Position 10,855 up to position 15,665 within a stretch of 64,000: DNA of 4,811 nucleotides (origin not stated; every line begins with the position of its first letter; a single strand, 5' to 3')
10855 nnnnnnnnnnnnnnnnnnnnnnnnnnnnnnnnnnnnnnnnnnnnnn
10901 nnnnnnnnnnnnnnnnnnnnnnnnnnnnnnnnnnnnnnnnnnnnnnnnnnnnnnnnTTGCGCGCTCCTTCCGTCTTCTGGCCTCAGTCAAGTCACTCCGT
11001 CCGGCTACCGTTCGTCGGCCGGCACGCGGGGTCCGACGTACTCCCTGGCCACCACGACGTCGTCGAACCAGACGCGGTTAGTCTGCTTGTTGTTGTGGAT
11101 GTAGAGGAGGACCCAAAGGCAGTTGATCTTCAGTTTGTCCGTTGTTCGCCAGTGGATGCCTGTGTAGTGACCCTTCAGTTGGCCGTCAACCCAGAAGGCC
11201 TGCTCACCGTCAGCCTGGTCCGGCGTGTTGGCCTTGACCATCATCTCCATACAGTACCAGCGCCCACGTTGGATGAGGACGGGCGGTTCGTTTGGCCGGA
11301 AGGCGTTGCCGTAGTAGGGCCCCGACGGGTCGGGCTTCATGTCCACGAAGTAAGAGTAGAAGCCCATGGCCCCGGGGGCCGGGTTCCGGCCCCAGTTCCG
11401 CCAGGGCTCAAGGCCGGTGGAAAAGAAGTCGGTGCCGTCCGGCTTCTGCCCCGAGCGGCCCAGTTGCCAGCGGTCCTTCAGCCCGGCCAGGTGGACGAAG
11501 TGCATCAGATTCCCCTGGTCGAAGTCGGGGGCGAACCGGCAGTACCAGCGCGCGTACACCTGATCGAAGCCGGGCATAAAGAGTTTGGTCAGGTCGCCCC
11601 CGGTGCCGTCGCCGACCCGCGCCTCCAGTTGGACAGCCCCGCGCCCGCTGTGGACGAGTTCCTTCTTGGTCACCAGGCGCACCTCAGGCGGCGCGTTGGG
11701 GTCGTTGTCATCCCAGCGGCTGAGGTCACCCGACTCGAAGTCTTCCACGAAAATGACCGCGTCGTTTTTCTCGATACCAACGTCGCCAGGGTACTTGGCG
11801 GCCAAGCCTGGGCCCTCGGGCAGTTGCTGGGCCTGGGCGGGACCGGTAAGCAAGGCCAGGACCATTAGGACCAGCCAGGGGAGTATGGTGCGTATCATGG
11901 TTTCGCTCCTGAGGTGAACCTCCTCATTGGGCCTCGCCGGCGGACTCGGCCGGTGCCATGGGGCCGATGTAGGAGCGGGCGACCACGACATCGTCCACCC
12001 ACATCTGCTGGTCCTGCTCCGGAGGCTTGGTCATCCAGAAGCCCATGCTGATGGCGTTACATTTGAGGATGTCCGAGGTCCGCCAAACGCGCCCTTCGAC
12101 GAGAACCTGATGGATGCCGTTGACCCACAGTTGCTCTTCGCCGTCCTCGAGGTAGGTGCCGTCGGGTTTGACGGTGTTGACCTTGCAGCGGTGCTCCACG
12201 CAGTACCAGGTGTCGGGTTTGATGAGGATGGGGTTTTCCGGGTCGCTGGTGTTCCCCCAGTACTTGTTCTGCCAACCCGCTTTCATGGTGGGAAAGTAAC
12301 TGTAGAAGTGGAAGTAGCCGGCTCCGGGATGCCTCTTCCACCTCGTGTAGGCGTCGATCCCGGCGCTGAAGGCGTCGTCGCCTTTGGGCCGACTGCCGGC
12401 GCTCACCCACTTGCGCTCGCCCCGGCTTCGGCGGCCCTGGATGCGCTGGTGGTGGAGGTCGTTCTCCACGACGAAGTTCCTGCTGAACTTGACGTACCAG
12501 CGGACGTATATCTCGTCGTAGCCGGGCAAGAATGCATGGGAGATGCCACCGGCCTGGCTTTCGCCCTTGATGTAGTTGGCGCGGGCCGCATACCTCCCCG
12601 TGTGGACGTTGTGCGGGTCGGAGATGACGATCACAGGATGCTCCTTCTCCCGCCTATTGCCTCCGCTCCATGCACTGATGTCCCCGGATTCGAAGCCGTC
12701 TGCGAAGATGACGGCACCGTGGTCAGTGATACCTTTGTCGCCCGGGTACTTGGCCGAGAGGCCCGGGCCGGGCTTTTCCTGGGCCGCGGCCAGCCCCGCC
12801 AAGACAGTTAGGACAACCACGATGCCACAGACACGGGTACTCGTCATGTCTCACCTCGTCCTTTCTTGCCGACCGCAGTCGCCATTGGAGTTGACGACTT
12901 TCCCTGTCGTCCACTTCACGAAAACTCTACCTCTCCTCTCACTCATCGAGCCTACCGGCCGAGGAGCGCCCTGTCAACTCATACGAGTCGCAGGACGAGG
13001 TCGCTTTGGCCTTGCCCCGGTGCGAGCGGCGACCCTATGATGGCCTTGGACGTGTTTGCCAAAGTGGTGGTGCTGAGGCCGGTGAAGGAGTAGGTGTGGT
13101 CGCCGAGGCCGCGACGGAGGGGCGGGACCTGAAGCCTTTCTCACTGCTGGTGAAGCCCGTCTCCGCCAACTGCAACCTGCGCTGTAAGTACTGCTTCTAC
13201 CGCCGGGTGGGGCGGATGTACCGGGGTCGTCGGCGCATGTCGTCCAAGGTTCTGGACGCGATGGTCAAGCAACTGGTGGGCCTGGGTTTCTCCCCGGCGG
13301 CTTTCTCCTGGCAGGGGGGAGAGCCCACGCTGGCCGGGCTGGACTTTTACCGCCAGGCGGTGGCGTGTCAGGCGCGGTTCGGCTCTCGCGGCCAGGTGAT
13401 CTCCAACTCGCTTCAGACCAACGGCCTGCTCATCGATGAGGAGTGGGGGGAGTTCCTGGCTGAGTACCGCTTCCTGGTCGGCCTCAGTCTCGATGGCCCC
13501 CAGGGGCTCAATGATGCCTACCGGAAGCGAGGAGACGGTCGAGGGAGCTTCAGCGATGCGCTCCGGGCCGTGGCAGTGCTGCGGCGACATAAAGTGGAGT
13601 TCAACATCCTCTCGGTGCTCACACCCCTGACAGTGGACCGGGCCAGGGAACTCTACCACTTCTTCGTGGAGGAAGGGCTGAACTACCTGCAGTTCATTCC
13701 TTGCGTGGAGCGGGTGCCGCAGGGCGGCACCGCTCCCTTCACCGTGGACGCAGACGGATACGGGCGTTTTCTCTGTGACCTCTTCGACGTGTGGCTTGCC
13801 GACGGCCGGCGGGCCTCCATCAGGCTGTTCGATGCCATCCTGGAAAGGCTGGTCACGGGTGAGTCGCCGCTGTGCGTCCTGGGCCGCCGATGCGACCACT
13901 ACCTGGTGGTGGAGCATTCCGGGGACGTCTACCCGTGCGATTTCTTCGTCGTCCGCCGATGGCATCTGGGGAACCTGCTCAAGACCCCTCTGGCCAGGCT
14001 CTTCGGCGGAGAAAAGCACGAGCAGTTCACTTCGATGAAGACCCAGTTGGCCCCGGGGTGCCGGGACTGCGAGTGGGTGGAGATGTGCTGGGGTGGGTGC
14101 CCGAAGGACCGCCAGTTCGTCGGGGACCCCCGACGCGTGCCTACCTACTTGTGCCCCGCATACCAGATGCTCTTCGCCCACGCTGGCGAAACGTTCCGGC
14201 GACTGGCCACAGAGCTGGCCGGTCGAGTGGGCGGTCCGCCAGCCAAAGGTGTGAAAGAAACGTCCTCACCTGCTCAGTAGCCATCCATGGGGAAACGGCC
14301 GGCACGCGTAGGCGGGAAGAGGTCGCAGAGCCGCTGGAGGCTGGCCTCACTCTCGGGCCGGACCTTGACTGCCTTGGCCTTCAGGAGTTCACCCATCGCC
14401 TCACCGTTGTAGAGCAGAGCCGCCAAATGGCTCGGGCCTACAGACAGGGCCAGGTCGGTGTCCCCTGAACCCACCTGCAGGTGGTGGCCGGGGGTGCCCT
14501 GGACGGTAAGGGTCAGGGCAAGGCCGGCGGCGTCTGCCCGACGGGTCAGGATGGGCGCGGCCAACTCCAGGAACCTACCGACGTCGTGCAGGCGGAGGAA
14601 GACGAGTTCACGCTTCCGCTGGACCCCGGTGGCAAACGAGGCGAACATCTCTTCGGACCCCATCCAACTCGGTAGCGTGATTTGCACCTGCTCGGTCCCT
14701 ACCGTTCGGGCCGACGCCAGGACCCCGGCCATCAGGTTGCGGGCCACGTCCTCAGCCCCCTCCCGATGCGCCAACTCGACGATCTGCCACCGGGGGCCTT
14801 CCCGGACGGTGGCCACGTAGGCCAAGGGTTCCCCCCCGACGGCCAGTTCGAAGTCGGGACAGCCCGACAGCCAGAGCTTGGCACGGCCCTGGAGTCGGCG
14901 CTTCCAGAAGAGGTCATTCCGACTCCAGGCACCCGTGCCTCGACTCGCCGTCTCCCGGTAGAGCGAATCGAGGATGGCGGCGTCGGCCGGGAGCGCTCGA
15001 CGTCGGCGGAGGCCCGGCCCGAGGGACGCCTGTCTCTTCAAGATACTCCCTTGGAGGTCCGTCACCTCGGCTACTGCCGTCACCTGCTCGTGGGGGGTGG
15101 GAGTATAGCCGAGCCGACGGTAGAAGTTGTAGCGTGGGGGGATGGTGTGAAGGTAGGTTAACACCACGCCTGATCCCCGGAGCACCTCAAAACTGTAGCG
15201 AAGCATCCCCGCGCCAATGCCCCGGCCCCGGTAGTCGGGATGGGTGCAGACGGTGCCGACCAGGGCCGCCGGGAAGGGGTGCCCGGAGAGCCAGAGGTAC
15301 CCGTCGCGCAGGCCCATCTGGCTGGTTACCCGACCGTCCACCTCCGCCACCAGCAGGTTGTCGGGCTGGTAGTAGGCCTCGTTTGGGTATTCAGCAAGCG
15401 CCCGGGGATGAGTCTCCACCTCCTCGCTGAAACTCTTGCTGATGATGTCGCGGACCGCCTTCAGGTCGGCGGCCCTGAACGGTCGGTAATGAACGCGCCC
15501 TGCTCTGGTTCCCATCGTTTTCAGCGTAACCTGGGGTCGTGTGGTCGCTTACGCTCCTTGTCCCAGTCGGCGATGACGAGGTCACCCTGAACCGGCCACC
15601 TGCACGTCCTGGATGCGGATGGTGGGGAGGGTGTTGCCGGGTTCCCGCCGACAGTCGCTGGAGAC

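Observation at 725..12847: Twelve-gene, 12-kb co-directional array: 11 tandem secreted paralogs of an unrecognised family plus one CN-hydrolase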

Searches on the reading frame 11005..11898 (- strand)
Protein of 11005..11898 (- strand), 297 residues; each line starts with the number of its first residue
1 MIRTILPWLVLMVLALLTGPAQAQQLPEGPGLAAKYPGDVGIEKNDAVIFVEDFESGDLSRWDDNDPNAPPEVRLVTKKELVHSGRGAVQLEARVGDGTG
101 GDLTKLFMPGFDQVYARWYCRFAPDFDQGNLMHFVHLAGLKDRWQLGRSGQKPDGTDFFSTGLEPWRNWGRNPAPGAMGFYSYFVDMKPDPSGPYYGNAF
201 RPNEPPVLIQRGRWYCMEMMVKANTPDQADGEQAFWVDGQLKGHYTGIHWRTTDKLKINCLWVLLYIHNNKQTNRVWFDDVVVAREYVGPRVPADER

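Call 13: search_protein_families(library=pfam, proteins=[window:11005-11898:-], max_evalue=0.01)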
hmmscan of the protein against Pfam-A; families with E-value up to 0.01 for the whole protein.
window:11005-11898:- (297 aa): 2 families
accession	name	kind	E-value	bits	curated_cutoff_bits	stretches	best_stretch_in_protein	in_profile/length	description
PF14099.13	Polysacc_lyase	-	7.9e-06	26.3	29.9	1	203-281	134-209/210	Polysaccharide lyase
PF21294.4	Polysacc_lyase_14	-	2e-05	24.9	27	1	210-262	138-190/215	Polysaccharide lyase 14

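Call 18: predict_structure(alignment_id=A2)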
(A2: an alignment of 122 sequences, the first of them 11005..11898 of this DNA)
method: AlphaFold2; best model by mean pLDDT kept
length: 297 residues; sequences in the alignment: 122
mean_pLDDT: 91.8   pTM: 0.89
mean pLDDT of the five models: 91.8, 91.1, 90.9, 90.1, 89.9
residues with pLDDT >= 90: 227; 70-90: 59; 50-70: 10; < 50: 1
segments of 3 or more residues with pLDDT < 50: none
pLDDT, mean of each block of 10 residues (from residue 1): 65 77 82 97 98 96 79 94 97 88 96 99 93 95 80 95 92 95 95 91 91 98 97 98 97 98 94 97 98 80
secondary structure, 60 per line:
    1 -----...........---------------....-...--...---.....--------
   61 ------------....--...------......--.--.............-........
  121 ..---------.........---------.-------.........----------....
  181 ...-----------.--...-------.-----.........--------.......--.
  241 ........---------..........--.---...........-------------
elements in order: H6-16 H32-35 E48-52 E73-76 E88-93 E99-111 E113-122 E132-140 E158-166 E177-183 E198-200 E214-222 E231-237 E240-248 E258-267 E274-284

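Call 29: search_solved_structures(query=A2, max_evalue=1, show_alignments=5)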
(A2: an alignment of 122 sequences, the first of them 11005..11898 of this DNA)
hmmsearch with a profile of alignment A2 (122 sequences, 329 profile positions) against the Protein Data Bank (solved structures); distinct sequences matched with E-value up to 1: 9.
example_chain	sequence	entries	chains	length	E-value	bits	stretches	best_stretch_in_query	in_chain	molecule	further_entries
6kcw_A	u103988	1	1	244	0.00044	22.9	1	187-306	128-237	Alginate lyase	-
6kcv_B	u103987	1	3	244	0.00049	22.8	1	203-306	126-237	Alginate lyase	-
6kzk_A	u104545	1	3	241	0.00049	22.8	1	188-306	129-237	Alginate lyase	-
2zzj_A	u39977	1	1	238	0.0008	22.1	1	218-309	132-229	Glucuronan lyase A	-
5gmt_A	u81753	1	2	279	0.0085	18.7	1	186-291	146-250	Alginate lyase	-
8q2a_A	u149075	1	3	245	0.009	18.6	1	54-147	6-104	Putative lipoprotein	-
3zyp_A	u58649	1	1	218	0.029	17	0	251-313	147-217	CIP1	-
4c1w_A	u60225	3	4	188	0.35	13.4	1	202-264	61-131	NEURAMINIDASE | SIALIDASE A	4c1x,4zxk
3etw_A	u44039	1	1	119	0.68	12.4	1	62-134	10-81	Adhesin A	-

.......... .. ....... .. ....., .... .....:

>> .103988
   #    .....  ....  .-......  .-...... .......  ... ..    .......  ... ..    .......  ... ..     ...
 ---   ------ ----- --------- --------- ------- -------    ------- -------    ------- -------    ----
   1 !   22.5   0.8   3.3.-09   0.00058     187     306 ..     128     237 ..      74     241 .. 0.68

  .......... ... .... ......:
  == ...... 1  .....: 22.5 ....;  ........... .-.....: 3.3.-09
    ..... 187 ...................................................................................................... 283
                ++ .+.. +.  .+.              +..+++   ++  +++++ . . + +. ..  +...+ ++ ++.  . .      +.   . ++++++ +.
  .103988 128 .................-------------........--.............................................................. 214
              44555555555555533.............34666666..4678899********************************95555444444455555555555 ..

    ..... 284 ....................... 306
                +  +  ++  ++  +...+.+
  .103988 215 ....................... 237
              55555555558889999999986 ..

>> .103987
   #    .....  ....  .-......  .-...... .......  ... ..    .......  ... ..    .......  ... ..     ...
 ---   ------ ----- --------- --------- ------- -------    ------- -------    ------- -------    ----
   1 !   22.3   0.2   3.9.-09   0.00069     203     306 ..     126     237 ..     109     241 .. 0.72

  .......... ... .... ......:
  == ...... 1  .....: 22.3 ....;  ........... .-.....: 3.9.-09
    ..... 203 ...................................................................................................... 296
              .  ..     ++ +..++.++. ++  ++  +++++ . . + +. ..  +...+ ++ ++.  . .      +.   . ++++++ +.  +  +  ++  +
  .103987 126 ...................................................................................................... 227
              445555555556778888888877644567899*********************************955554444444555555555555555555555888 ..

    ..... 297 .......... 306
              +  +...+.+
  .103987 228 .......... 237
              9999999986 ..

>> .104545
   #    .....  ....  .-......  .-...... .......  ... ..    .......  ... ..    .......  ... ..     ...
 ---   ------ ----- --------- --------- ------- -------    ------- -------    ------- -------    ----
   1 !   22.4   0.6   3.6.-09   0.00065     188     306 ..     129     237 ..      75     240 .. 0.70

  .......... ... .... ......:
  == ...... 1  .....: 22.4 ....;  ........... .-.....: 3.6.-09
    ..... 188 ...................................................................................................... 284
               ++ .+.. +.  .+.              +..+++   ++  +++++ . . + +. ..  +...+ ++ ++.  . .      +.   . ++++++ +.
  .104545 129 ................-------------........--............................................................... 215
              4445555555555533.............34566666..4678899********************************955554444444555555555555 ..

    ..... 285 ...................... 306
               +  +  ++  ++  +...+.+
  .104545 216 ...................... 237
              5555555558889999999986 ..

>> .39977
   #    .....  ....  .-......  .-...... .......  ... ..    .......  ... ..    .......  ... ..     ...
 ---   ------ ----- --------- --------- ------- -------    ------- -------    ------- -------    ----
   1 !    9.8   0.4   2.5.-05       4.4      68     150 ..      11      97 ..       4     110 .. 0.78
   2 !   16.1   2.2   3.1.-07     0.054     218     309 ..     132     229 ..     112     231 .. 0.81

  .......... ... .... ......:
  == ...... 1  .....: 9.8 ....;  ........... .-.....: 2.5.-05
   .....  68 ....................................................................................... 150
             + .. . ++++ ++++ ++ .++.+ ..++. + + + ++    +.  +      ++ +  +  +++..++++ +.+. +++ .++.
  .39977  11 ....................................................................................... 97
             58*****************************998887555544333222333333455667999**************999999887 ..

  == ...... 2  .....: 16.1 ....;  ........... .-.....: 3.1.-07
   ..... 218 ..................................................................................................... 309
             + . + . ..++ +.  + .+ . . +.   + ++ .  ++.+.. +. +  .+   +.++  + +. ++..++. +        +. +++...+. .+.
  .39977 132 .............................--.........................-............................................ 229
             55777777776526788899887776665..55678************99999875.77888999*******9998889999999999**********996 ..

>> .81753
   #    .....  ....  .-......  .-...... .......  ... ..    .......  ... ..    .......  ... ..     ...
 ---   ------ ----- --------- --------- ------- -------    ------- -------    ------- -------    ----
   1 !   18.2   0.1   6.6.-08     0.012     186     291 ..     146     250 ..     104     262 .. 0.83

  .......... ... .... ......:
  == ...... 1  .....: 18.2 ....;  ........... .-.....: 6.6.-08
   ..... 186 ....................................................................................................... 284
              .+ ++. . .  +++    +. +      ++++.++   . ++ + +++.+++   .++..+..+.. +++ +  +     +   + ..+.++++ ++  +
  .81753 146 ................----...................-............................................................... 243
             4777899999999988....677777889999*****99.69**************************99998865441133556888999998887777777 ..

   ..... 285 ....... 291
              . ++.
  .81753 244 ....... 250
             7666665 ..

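Call 49: search_protein_families(library=ncbifam, proteins=[window:11005-11898:-], max_evalue=0.001)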
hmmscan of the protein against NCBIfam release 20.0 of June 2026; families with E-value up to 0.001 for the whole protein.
window:11005-11898:- (297 aa): 0 families

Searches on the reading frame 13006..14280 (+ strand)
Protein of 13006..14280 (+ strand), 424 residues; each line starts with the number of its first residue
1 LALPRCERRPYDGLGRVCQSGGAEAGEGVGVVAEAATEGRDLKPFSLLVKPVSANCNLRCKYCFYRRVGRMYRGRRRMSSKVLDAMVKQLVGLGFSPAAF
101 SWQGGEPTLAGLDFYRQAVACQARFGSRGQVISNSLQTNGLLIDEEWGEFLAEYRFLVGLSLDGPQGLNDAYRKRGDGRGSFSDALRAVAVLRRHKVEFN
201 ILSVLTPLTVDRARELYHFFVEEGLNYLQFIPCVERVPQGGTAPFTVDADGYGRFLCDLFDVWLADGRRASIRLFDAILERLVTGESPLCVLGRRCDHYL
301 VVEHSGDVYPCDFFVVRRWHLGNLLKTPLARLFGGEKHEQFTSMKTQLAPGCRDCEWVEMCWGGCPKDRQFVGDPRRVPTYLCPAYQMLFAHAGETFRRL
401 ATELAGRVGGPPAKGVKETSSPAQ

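Call 13: search_protein_families(library=pfam, proteins=[window:13006-14280:+], max_evalue=0.01)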
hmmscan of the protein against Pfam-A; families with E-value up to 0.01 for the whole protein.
window:13006-14280:+ (424 aa): 2 families
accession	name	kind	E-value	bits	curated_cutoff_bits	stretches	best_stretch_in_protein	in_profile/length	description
PF04055.27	Radical_SAM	-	2.3e-18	67.3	29.5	1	52-219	3-165/166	Radical SAM superfamily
PF13186.11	SPASM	-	1.5e-09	38.4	21.5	1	297-356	5-67/67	Iron-sulfur cluster-binding domain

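Call 49: search_protein_families(library=ncbifam, proteins=[window:13006-14280:+], max_evalue=0.001)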
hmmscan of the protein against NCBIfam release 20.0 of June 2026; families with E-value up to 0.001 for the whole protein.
window:13006-14280:+ (424 aa): 57 families (the best 25 are shown)
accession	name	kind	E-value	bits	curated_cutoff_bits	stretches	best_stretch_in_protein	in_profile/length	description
TIGR03942.1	sulfatase_rSAM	equivalog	2.4e-115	385.5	349.45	1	47-401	2-361/363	anaerobic sulfatase maturase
NF010321.0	PRK13758.1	equivalog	2.4e-90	303.3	441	1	43-397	2-362/370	anaerobic sulfatase-maturase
NF010308.0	PRK13745.1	equivalog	1.9e-82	277.4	484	1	43-403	11-391/412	anaerobic sulfatase-maturation protein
NF041298.1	rSAM_mat_DynA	equivalog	3.8e-60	203.7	450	1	48-396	4-352/356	dynobactin maturation radical SAM/SPASM protein DynA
NF041300.1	rSAM_mat_DarW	exception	1.6e-44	152.4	650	1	46-372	42-373/415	radical SAM/SPASM peptide maturase DarW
TIGR04083.1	rSAM_pep_methan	hypoth_equivalog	2e-42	145.4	300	1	55-405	9-348/376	TIGR04083 family peptide-modifying radical SAM enzyme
TIGR04261.1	rSAM_GlyRichRpt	subfamily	5.6e-42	144.1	310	1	54-369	5-331/363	cyclophane-forming radical SAM/SPASM peptide maturase GrrM/OscB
NF041707.1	rSAM_YhhB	equivalog_domain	3.3e-41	141.4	445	1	47-397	4-365/369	cyclophane-forming radical SAM/SPASM peptide maturase YhhB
NF038005.1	rSAM_mat_DarE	equivalog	3.3e-40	138.2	650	1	52-369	80-404/432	darobactin maturation radical SAM/SPASM protein DarE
NF041718.1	rSAM_phane_AMC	equivalog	7.6e-37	127.1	425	1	46-371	7-333/362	cyclophane-forming radical SAM peptide maturase AmcB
TIGR04269.1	SAM_SPASM_FxsB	subfamily_domain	1.5e-35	122.9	370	1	48-392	5-360/363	FxsB family cyclophane-forming radical SAM/SPASM peptide maturase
NF047865.1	rSAM_PapB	equivalog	3.9e-32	111.8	340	1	52-371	9-322/330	PapB family radical SAM/SPASM ranthipeptide maturase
TIGR04496.1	rSAM_XyeB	equivalog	1.6e-25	89.6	450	1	51-368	9-340/385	cyclophane-forming radical SAM/SPASM peptide maturase XyeB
TIGR04163.1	rSAM_cobopep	equivalog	1e-22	80.5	375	1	41-389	60-411/428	peptide-modifying radical SAM enzyme CbpB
TIGR03974.1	rSAM_six_Cys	equivalog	2.2e-22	79.6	425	2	51-235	102-288/451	thioether cross-link-forming SCIFF peptide maturase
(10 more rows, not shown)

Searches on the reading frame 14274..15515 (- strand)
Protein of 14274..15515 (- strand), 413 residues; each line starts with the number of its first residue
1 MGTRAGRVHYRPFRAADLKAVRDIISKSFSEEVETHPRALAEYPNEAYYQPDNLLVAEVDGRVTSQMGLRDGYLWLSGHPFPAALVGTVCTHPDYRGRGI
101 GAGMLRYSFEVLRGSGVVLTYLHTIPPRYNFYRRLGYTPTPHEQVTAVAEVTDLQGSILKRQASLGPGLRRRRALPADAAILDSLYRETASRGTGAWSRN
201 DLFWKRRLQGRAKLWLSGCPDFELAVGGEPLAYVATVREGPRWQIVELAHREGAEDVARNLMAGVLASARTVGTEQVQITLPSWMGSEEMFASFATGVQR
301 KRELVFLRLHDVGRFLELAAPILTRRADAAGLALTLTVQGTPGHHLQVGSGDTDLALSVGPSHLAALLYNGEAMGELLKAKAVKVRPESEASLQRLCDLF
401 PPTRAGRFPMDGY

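Call 13: search_protein_families(library=pfam, proteins=[window:14274-15515:-], max_evalue=0.01)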
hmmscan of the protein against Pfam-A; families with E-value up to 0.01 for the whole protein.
window:14274-15515:- (413 aa): 4 families
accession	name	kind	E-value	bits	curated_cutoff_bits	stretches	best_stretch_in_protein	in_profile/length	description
PF13527.13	Acetyltransf_9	-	2.3e-20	73.3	25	1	9-139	1-126/127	Acetyltransferase (GNAT) domain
PF13508.13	Acetyltransf_7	-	9.9e-11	42.3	27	1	53-138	4-83/84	Acetyltransferase (GNAT) domain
PF00583.31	Acetyltransf_1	-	1e-09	39.1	20.7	1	19-137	2-116/116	Acetyltransferase (GNAT) family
PF02474.21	NodA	-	0.0052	16.9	22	1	21-124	22-124/195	Nodulation protein A (NodA)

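Call 49: search_protein_families(library=ncbifam, proteins=[window:14274-15515:-], max_evalue=0.001)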
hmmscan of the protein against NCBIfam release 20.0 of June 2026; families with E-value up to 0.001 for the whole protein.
window:14274-15515:- (413 aa): 1 family
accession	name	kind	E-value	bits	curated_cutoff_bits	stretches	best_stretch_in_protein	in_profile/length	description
NF002367.0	PRK01346.1-4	subfamily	8.6e-08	31.6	259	1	9-210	6-199/411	hypothetical protein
